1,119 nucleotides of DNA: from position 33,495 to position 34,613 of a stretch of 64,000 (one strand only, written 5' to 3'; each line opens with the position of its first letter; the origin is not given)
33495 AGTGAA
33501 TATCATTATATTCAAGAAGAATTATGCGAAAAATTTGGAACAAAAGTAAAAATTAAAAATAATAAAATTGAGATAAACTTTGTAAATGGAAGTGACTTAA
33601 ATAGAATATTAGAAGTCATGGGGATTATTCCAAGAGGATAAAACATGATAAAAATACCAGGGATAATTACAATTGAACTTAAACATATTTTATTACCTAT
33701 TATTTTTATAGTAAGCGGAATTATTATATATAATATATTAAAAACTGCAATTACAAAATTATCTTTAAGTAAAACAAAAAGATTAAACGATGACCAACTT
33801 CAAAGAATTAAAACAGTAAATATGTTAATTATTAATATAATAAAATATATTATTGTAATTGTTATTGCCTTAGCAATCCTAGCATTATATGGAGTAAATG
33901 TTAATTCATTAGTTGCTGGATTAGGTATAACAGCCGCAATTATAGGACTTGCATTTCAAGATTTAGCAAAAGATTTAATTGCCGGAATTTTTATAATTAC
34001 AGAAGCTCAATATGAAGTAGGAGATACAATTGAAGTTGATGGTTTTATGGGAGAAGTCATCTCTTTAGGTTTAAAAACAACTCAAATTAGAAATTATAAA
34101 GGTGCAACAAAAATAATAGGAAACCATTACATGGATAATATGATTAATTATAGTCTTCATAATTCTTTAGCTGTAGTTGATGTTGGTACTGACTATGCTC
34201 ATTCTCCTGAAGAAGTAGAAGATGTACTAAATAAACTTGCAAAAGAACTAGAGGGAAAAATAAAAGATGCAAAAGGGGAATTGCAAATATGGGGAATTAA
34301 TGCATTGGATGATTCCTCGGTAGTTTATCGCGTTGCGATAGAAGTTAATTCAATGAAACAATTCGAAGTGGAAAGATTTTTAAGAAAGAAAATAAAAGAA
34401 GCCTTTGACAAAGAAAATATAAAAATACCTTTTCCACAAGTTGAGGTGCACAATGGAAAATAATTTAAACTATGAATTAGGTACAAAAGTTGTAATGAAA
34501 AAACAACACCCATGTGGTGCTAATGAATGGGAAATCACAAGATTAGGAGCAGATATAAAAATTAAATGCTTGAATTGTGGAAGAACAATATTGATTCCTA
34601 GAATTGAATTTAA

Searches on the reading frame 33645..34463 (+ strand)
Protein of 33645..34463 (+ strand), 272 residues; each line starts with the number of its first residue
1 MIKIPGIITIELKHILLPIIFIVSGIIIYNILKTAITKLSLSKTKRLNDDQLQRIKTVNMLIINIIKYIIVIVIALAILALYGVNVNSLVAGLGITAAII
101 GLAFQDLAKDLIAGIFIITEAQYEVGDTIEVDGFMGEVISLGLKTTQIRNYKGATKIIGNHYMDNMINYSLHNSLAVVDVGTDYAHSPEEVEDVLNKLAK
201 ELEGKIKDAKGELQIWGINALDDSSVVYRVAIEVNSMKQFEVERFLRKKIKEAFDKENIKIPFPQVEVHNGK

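Call 10: search_protein_families(library=ncbifam, proteins=[window:33645-34463:+])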
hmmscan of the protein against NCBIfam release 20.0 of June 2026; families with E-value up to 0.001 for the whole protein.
window:33645-34463:+ (272 aa): 6 families
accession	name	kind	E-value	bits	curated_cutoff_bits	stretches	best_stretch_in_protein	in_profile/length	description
NF047601.1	MscSThanab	equivalog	8.7e-43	146.8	500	1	17-268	22-274/280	small-conductance mechanosensitive channel MscS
NF008542.0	PRK11465.1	equivalog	5.6e-22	77.8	596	1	27-268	479-722/741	mechanosensitive channel protein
NF047602.1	MscsSHelicob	equivalog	2.2e-20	73.2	400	1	19-268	17-256/260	small-conductance mechanosensitive channel MscS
NF007662.0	PRK10334.1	subfamily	6.8e-20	71.5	321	1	16-269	32-276/286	small-conductance mechanosensitive channel MscS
NF008438.0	PRK11281.1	equivalog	2.9e-13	48.5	991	1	62-269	878-1087/1113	mechanosensitive channel MscK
NF008180.0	PRK10929.1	equivalog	1e-11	43.4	809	1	59-269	872-1084/1109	miniconductance mechanosensitive channel MscM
